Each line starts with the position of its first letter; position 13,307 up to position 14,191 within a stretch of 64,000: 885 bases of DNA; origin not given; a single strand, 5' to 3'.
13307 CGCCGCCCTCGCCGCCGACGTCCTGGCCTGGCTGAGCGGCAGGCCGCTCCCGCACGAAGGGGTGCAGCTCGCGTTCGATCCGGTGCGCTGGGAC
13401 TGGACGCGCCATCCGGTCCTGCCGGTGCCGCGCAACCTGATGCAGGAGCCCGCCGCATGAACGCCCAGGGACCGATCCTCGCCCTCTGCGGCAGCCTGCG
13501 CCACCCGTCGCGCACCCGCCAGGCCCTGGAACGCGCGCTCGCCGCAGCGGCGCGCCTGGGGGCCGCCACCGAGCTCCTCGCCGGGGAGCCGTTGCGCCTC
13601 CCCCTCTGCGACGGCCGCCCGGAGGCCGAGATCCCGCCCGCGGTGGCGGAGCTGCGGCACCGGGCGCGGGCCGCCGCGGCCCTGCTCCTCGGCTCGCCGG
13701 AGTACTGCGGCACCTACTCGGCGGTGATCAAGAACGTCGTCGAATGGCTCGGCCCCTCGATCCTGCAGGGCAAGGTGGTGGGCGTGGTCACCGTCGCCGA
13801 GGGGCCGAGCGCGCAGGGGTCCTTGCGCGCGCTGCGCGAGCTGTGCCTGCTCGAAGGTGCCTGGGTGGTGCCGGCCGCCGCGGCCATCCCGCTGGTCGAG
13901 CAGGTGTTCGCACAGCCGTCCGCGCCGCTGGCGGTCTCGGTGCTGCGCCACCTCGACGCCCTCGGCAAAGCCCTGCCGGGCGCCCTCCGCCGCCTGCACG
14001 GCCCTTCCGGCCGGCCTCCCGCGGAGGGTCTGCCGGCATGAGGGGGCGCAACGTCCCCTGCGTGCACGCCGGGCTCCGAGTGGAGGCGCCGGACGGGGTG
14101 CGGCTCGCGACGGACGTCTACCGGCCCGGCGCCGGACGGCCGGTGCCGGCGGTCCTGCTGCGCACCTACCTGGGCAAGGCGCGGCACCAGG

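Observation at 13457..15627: Unusual tailoring pair inside the RiPP operon: NADPH-FMN reductase and S15 CocE/NonD peptidase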

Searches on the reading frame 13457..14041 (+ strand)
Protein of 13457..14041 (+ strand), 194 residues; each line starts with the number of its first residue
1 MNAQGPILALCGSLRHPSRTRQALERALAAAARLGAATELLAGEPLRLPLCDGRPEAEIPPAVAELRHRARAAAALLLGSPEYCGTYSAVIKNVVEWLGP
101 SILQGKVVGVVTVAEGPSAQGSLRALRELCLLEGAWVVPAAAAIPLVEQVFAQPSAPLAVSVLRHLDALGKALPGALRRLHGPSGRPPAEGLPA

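Call 7: search_protein_families(library=pfam, proteins=[window:13457-14041:+], max_evalue=0.01)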
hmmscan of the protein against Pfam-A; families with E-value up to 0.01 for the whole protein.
window:13457-14041:+ (194 aa): 1 family
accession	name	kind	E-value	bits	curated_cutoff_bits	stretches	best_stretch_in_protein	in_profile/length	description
PF03358.20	FMN_red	-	2.4e-28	99.1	24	1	7-145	3-148/152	NADPH-dependent FMN reductase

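Call 8: search_protein_families(library=ncbifam, proteins=[window:13457-14041:+], max_evalue=0.01)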
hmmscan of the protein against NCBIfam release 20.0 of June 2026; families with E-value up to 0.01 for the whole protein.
window:13457-14041:+ (194 aa): 5 families
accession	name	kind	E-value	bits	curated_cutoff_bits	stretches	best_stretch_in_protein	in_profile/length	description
TIGR03566.1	FMN_reduc_MsuE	equivalog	1.7e-09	37.7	212.5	1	7-120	2-114/174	FMN reductase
TIGR02690.1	resist_ArsH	equivalog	4.7e-09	35.7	292.25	1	6-132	28-155/219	arsenical resistance protein ArsH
TIGR03567.1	FMN_reduc_SsuE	equivalog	1.5e-06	28.2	164.05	1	7-108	2-101/171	NADPH-dependent FMN reductase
NF007859.0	PRK10569.1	equivalog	0.00054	19.8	225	1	8-110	4-104/191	NADPH-dependent FMN reductase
TIGR04037.1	LLM_duo_CE1759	subfamily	0.0073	16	175.9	0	10-123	4-121/199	CE1759 family FMN reductase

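Call 21: find_homologous_proteins(query=window:13457-14041:+, max_evalue=0.00001)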
Query window:13457-14041:+ (194 aa): 148 proteins with E <= 0.00001 among 8000 candidates; the best 120 are listed.
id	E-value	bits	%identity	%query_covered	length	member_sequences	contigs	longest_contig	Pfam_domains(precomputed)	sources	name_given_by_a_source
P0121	4.8e-86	306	80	93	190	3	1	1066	PF03358.21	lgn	-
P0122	5.2e-83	296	80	91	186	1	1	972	PF03358.21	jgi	jgi:NAD(P)H-dependent FMN reductase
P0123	3.5e-79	283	77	90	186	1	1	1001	PF03358.21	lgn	-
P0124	3.7e-79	283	77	91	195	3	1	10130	PF03358.21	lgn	-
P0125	3.1e-58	215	60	91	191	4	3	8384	PF02525.23,PF03358.21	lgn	-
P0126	7.5e-58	214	67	90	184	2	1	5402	PF03358.21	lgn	-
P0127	5.2e-57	211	65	90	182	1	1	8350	PF03358.21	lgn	-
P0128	6.3e-56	208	56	90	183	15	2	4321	PF03358.21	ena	-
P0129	6.4e-55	204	58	91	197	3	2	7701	PF02525.23,PF03358.21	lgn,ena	-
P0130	8.8e-54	201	54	90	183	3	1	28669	PF03358.21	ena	-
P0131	2.6e-53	199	60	90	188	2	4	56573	PF03358.21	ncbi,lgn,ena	-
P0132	4.8e-53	198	57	93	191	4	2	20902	PF03358.21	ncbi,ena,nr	ncbi:MAG TPA: hypothetical protein DDZ76_15285 [Xanthomonadales bacterium]|nr:hypothetical protein [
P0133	2.8e-47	179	52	93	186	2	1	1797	PF02525.23,PF03358.21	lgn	-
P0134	1.1e-45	174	53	86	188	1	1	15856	PF03358.21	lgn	-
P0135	1.4e-44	171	53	93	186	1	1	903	PF02525.23,PF03358.21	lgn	-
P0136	1.9e-26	111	43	75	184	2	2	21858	PF02525.23,PF03358.21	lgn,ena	-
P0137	2.0e-26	111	43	85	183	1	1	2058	PF02525.23,PF03358.21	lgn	-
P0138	9.7e-10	57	40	64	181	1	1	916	PF02525.23,PF03358.21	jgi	jgi:chromate reductase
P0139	2.1e-9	56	46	36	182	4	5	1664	PF03358.21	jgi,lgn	jgi:chromate reductase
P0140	3.9e-9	55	36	75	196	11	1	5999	PF02525.23,PF03358.21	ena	-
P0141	4.6e-9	55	38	57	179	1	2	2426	PF02525.23,PF03358.21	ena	-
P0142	4.7e-9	55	39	64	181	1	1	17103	PF02525.23,PF03358.21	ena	-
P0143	4.7e-9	55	38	57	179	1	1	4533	PF02525.23,PF03358.21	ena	-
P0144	5.2e-9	55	39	72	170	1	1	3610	PF03358.21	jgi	jgi:chromate reductase, NAD(P)H dehydrogenase (quinone)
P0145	6.2e-9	54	39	44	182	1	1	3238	PF02525.23,PF03358.21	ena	-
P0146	9.0e-9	54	36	74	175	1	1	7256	PF02525.23,PF03358.21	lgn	-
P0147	9.6e-9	54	45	47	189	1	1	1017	PF03358.21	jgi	jgi:chromate reductase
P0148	1.0e-8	54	40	62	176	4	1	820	PF03358.21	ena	-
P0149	1.2e-8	53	40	63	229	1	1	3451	PF03358.21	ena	-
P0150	1.6e-8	53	36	89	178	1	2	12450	PF02525.23,PF03358.21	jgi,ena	jgi:chromate reductase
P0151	2.5e-8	52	36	82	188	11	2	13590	PF02525.23,PF03358.21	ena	-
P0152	2.5e-8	52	44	47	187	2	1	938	PF02525.23,PF03358.21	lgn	-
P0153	3.0e-8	52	47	52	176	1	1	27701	PF02525.23,PF03358.21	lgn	-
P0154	3.2e-8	52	38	64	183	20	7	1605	PF02525.23,PF03358.21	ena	-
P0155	4.6e-8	51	39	64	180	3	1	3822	PF02525.23,PF03358.21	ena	-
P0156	4.9e-8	51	38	72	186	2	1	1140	PF03358.21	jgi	jgi:chromate reductase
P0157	6.6e-8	51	35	65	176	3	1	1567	PF02525.23,PF03358.21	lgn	-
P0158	8.9e-8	51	35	86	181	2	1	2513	PF03358.21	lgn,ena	-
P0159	9.3e-8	51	45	47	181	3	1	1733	PF03358.21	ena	-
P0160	1.1e-7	50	36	65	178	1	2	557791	PF02525.23,PF03358.21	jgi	jgi:chromate reductase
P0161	1.2e-7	50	37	57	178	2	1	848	PF02525.23,PF03358.21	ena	-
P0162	1.4e-7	50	34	81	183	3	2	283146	PF02525.23,PF03358.21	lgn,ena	-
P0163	1.4e-7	50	41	57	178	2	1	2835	PF03358.21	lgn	-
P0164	1.4e-7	50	43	57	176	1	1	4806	PF03358.21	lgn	-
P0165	1.9e-7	49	37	59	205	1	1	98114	PF03358.21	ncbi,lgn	ncbi:MAG: NADPH-dependent FMN reductase [Rubrobacter sp.]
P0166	2.0e-7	49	35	89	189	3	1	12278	PF03358.21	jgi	jgi:chromate reductase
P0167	2.2e-7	49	36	65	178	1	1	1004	PF02525.23,PF03358.21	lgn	-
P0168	2.2e-7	49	40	76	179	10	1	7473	PF03358.21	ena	-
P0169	2.3e-7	49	40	64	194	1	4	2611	PF03358.21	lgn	-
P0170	2.3e-7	49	37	57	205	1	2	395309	PF02525.23,PF03358.21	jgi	jgi:chromate reductase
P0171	2.3e-7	49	36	65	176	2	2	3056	PF02525.23,PF03358.21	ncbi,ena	-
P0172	2.4e-7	49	44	49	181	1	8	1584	PF02525.23,PF03358.21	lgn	-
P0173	3.1e-7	49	39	63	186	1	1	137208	PF03358.21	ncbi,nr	ncbi:MAG: NAD(P)H-dependent oxidoreductase [Rhizobacter sp.]|nr:NAD(P)H-dependent oxidoreductase [Rh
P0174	3.2e-7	49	41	64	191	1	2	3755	PF02525.23,PF03358.21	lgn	-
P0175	3.3e-7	49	37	59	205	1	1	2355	PF02525.23,PF03358.21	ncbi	-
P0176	3.5e-7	49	38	73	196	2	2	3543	PF03358.21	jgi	jgi:chromate reductase, NAD(P)H dehydrogenase (quinone)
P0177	4.0e-7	48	40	57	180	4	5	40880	PF02525.23,PF03358.21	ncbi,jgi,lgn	jgi:chromate reductase, NAD(P)H dehydrogenase (quinone)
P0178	4.0e-7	48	38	57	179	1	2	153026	PF02525.23,PF03358.21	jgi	jgi:chromate reductase, NAD(P)H dehydrogenase (quinone)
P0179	4.1e-7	48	38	57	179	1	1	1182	PF02525.23,PF03358.21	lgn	-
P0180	4.1e-7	48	36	64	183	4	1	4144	PF02525.23,PF03358.21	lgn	-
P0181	4.1e-7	48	37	57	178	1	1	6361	PF03358.21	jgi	jgi:chromate reductase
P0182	4.2e-7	48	44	47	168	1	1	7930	PF02525.23,PF03358.21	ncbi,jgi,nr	ncbi:MAG: hypothetical protein QOC81_4730 [Thermoanaerobaculia bacterium]|jgi:NAD(P)H-dependent FMN 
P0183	4.5e-7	48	33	67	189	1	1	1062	PF03358.21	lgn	-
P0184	4.7e-7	48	38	61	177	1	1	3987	PF03358.21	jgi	-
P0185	4.7e-7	48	40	57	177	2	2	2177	PF03358.21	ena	-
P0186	4.7e-7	48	37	65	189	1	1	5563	PF02525.23,PF03358.21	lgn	-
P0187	4.8e-7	48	37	59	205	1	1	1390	PF03358.21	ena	-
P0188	5.0e-7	48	40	57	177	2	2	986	PF03358.21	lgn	-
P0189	5.2e-7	48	36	57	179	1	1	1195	PF03358.21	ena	-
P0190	5.4e-7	48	40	57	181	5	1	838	PF03358.21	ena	-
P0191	5.5e-7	48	34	85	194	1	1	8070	PF03358.21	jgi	jgi:NAD(P)H-dependent FMN reductase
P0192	5.5e-7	48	35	67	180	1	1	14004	PF03358.21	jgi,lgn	-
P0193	5.6e-7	48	35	61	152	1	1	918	PF02525.23,PF03358.21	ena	-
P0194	5.6e-7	48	37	73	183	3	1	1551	PF02525.23,PF03358.21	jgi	jgi:chromate reductase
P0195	6.3e-7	48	37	57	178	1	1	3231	PF03358.21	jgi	jgi:chromate reductase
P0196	6.9e-7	48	38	65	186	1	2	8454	PF02525.23,PF03358.21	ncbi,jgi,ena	jgi:chromate reductase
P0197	7.0e-7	48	37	64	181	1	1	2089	PF02525.23,PF03358.21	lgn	-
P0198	7.1e-7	48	39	64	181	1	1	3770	PF02525.23,PF03358.21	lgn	-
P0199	7.3e-7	48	35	65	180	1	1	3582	PF02525.23,PF03358.21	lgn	-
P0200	7.7e-7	48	37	57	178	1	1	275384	PF03358.21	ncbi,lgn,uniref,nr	ncbi:NADPH-dependent FMN reductase [Roseicyclus mahoneyensis]|uniref:Chromate reductase n=1 Tax=Rose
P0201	7.9e-7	47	36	65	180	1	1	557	PF02525.23,PF03358.21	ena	-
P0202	8.3e-7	47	35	65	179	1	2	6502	PF02525.23,PF03358.21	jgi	jgi:chromate reductase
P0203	8.8e-7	47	39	47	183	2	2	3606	PF02525.23,PF03358.21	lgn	-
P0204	9.7e-7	47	36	57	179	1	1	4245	PF03358.21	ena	-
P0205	9.9e-7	47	37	57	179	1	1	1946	PF02525.23,PF03358.21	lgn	-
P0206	9.9e-7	47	39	65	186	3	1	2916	PF02525.23,PF03358.21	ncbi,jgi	-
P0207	1.0e-6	47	39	47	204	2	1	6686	PF02525.23,PF03358.21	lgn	-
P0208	1.0e-6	47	40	64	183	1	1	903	PF02525.23,PF03358.21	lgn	-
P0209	1.0e-6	47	36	62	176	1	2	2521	PF02525.23,PF03358.21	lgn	-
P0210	1.0e-6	47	36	57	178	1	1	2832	PF03358.21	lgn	-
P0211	1.2e-6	47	37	63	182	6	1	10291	PF02525.23,PF03358.21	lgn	-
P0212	1.2e-6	47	38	62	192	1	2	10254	PF03358.21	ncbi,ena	-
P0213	1.2e-6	47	35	64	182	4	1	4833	PF02525.23,PF03358.21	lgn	-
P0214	1.3e-6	47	37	57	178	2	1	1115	PF02525.23,PF03358.21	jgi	jgi:chromate reductase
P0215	1.3e-6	47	38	57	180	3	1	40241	PF02525.23,PF03358.21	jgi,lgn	jgi:chromate reductase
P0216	1.3e-6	47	42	47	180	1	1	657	PF02525.23,PF03358.21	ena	-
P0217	1.4e-6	47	36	72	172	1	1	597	PF03358.21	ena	-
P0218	1.5e-6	47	38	57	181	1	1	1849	PF03358.21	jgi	jgi:chromate reductase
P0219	1.5e-6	47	34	65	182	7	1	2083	PF02525.23,PF03358.21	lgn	-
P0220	1.6e-6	46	35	64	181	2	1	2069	PF02525.23,PF03358.21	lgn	-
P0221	1.6e-6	46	40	57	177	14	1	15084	PF03358.21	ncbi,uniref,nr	ncbi:NADPH-dependent FMN reductase [Pararhodobacter sp.]|uniref:NADPH-dependent FMN reductase n=1 Ta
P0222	1.7e-6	46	37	69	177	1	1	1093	PF02525.23,PF03358.21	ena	-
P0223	1.7e-6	46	39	48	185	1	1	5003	PF02525.23,PF03358.21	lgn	-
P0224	1.9e-6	46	34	65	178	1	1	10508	PF02525.23,PF03358.21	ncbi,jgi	jgi:chromate reductase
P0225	1.9e-6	46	37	61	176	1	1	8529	PF03358.21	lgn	-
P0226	1.9e-6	46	41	49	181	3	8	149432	PF02525.23,PF03358.21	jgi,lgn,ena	-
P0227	2.0e-6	46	42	57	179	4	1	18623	PF02525.23,PF03358.21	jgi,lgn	jgi:NAD(P)H-dependent FMN reductase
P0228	2.0e-6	46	36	64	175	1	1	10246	PF03358.21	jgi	jgi:chromate reductase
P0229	2.0e-6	46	37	63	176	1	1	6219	PF03358.21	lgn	-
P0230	2.0e-6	46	39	55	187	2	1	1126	PF03358.21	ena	-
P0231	2.1e-6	46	38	64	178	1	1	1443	PF02525.23,PF03358.21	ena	-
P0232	2.2e-6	46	39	47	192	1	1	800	PF02525.23,PF03358.21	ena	-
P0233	2.2e-6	46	39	47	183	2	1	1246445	PF02525.23,PF03358.21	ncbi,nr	ncbi:NADPH-dependent FMN reductase [Rhodobacterales bacterium LSUCC0031]|nr:NADPH-dependent FMN redu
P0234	2.5e-6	46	41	62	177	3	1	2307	PF03358.21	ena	-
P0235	2.8e-6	46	41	54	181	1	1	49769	PF02525.23,PF03358.21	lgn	-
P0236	3.1e-6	46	37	62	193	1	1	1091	PF03358.21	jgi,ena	-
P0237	3.1e-6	46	42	47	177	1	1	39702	PF02525.23,PF03358.21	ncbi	-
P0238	3.5e-6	45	34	65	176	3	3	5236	PF02525.23,PF03358.21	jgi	jgi:chromate reductase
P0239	3.8e-6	45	39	62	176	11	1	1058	PF02525.23,PF03358.21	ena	-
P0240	3.9e-6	45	41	47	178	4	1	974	PF02525.23,PF03358.21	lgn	-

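Call 24: find_encoding_contigs(protein=P0131, flank=10000, max_places=1)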
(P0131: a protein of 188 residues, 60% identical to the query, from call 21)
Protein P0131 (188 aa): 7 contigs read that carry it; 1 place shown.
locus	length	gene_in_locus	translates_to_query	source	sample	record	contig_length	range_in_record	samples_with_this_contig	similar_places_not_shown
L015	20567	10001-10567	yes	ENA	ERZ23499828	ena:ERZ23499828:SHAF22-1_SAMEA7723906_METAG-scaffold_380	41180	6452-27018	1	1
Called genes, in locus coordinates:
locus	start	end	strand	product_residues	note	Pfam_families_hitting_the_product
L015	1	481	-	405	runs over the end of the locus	PF00196:GerE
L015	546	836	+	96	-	-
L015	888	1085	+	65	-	-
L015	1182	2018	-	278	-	PF09818:ABC_ATPase (faint), PF13555:AAA_29, PF00005:ABC_tran, PF02463:SMC_N (faint), PF13401:AAA_22 (faint), PF13304:AAA_21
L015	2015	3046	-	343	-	PF01032:FecCD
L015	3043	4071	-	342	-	PF01032:FecCD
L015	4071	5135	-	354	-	PF01497:Peripla_BP_2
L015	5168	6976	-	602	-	PF00664:ABC_membrane, PF00005:ABC_tran, PF02463:SMC_N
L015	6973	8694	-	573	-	PF00664:ABC_membrane, PF00005:ABC_tran, PF02463:SMC_N (weak)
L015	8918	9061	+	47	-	-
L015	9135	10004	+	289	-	-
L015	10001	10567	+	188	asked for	PF03358:FMN_red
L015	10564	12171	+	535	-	PF02129:Peptidase_S15, PF08530:PepX_C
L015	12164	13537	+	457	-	PF02624:YcaO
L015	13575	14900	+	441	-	PF02624:YcaO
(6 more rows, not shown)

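Call 25: find_encoding_contigs(protein=P0132, flank=10000, max_places=1)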
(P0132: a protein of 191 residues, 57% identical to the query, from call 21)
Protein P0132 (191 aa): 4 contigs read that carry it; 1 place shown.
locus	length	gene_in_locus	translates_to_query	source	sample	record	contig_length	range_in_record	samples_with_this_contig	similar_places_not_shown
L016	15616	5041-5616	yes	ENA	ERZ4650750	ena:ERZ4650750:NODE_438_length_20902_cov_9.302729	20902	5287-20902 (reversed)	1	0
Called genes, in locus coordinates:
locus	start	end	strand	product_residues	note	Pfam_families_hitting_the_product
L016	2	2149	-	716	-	?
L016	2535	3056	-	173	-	-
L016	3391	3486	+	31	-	-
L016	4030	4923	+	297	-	-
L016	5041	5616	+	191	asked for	PF03358:FMN_red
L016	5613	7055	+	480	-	PF02624:YcaO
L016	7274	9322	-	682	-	PF07715:Plug, PF00593:TonB_dep_Rec_b-barrel, PF14905:OMP_b-brl_3 (weak)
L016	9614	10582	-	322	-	PF13545:HTH_Crp_2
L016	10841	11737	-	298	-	PF01476:LysM, PF01551:Peptidase_M23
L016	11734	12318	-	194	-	PF09335:VTT_dom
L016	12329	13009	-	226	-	PF01135:PCMT, PF13649:Methyltransf_25 (weak)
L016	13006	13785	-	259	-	PF01975:SurE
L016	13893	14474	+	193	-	PF01713:Smr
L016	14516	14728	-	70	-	-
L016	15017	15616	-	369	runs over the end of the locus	PF01142:TruD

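Call 43: find_related_loci(query=A1, collection=metagenome_contigs, flank=10000)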
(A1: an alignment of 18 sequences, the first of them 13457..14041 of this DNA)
Query A1 (194 aa) in metagenome_contigs; peptide patterns used: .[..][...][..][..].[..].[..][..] (x = any residue, [..] = any of these).
115 stretches matched a pattern; 65 encode a relative of the query (tblastn E <= 1e-3); 64 distinct loci.
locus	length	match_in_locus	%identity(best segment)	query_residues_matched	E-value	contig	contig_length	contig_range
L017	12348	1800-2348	54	1-182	4e-58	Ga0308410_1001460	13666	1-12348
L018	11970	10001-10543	55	1-180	5e-51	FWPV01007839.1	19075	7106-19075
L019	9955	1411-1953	55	1-180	4e-51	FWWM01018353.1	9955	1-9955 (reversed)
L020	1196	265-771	40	7-173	4e-29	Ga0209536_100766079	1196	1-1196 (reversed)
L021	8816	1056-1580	35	6-180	1e-26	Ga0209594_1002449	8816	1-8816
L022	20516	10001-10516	38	1-170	3e-26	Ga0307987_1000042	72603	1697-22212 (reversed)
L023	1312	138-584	40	7-156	2e-26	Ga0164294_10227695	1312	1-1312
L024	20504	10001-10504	35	6-173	1e-25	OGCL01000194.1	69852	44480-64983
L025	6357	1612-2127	37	1-170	2e-25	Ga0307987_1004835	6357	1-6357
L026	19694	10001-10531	32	6-182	6e-25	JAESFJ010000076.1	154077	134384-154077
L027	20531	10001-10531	31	6-182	1e-24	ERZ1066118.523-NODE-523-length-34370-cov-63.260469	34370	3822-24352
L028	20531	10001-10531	31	6-182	1e-24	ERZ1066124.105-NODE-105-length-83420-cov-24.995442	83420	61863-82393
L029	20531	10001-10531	33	6-182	1e-24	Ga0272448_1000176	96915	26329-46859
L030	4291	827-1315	35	7-171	1e-23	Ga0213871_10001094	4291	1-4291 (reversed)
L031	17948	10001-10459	44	1-151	2e-23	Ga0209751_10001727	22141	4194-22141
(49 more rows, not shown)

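Call 45: find_encoding_contigs(protein=P0124, flank=10000, max_places=1)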
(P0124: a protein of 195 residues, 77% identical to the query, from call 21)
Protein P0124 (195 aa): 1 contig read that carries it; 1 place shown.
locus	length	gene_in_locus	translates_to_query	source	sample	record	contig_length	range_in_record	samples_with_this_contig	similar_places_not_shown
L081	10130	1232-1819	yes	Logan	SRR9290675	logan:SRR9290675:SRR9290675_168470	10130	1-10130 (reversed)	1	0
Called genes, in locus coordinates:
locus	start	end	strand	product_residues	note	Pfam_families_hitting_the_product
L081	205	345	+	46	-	-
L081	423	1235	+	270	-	-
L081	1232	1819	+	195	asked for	PF03358:FMN_red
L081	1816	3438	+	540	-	PF02129:Peptidase_S15, PF08530:PepX_C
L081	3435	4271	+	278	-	PF02353:CMAS (weak), PF13489:Methyltransf_23, PF05175:MTS, PF13649:Methyltransf_25, PF13847:Methyltransf_31, PF08241:Methyltransf_11, PF08242:Methyltransf_12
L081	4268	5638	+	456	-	PF02624:YcaO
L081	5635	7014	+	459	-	PF00881:Nitroreductase (faint)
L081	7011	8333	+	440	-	PF02624:YcaO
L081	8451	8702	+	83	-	PF03683:UPF0175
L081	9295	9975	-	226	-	PF13545:HTH_Crp_2, PF00325:Crp (weak)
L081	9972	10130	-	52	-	?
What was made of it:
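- The window and L081 encode both enzymes in one coupled operon (calls 7, 45).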

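Call 46: find_encoding_contigs(protein=P0130, flank=10000, max_places=1)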
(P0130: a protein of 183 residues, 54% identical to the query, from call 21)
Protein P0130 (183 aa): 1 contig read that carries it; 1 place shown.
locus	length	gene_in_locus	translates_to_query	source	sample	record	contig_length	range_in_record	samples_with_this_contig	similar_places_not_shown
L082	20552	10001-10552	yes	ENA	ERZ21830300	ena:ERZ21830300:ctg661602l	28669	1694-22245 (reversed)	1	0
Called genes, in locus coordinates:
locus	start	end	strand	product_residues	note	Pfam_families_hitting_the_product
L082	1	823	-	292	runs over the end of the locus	PF09818:ABC_ATPase (faint), PF00005:ABC_tran, PF02463:SMC_N, PF13175:AAA_15 (faint), PF13476:AAA_23 (weak), PF13555:AAA_29, PF13304:AAA_21, PF13401:AAA_22 (faint)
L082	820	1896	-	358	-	PF01032:FecCD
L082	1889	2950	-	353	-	PF01032:FecCD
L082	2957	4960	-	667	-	PF01497:Peripla_BP_2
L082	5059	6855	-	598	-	PF00664:ABC_membrane, PF00005:ABC_tran, PF02463:SMC_N (faint)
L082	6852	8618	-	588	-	PF00664:ABC_membrane, PF02463:SMC_N (weak), PF00005:ABC_tran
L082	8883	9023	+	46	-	-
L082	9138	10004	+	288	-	-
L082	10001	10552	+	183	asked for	PF03358:FMN_red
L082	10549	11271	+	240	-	PF02129:Peptidase_S15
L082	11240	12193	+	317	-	PF08530:PepX_C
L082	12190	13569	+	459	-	PF02624:YcaO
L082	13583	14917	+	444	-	PF02624:YcaO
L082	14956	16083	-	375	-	PF13545:HTH_Crp_2, PF00325:Crp (faint)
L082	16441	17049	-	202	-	PF00005:ABC_tran, PF13304:AAA_21 (weak)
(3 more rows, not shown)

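Call 47: find_encoding_contigs(protein=P0134, flank=10000, max_places=1)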
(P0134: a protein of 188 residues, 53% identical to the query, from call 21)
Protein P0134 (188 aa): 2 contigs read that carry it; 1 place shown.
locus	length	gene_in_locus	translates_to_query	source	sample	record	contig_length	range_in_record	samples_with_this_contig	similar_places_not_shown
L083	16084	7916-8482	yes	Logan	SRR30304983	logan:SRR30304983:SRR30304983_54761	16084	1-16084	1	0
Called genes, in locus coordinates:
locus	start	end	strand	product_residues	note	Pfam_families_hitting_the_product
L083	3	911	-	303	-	?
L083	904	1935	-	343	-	PF01032:FecCD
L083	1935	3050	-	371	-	PF01497:Peripla_BP_2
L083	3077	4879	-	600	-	PF00664:ABC_membrane, PF02463:SMC_N (weak), PF00005:ABC_tran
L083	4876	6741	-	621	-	PF00664:ABC_membrane, PF00005:ABC_tran, PF02463:SMC_N (weak)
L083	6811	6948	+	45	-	-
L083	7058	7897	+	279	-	-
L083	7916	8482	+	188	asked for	PF03358:FMN_red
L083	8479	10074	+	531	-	PF02129:Peptidase_S15, PF08530:PepX_C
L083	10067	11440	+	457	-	PF02624:YcaO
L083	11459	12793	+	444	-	PF02624:YcaO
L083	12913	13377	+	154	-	-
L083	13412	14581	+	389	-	PF01266:DAO (faint), PF07992:Pyr_redox_2, PF13454:NAD_binding_9 (faint), PF13738:Pyr_redox_3 (weak)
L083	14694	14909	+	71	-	-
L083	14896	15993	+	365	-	PF01032:FecCD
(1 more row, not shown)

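Call 48: find_encoding_contigs(protein=P0136, flank=10000, max_places=1)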
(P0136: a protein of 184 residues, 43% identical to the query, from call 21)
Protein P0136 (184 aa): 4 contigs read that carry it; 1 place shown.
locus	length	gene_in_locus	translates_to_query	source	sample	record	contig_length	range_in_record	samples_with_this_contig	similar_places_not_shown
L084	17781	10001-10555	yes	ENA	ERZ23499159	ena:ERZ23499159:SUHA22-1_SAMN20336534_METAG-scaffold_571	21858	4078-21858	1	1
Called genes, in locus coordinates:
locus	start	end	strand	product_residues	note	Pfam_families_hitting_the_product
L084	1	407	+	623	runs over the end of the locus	PF08308:PEGA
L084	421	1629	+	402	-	-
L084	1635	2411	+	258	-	PF13174:TPR_6 (faint)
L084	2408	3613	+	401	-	PF13360:PQQ_2 (weak), PF13570:Beta-prop_ACSF4, PF01011:PQQ, PF13360:PQQ_2, PF25293:Beta-prop_EMC1_N (faint), PF13570:Beta-prop_ACSF4, PF13360:PQQ_2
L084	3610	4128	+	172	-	-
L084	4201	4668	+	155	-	-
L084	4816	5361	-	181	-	-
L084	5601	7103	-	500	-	PF00150:Cellulase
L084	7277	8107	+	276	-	PF00753:Lactamase_B, PF23023:Anti-Pycsar_Apyc1, PF12706:Lactamase_B_2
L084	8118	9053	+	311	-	-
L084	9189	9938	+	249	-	-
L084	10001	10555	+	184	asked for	PF02525:Flavodoxin_2 (weak), PF03358:FMN_red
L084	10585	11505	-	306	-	PF00005:ABC_tran, PF13304:AAA_21 (weak)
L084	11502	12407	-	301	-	PF12679:ABC2_membrane_2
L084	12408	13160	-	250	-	-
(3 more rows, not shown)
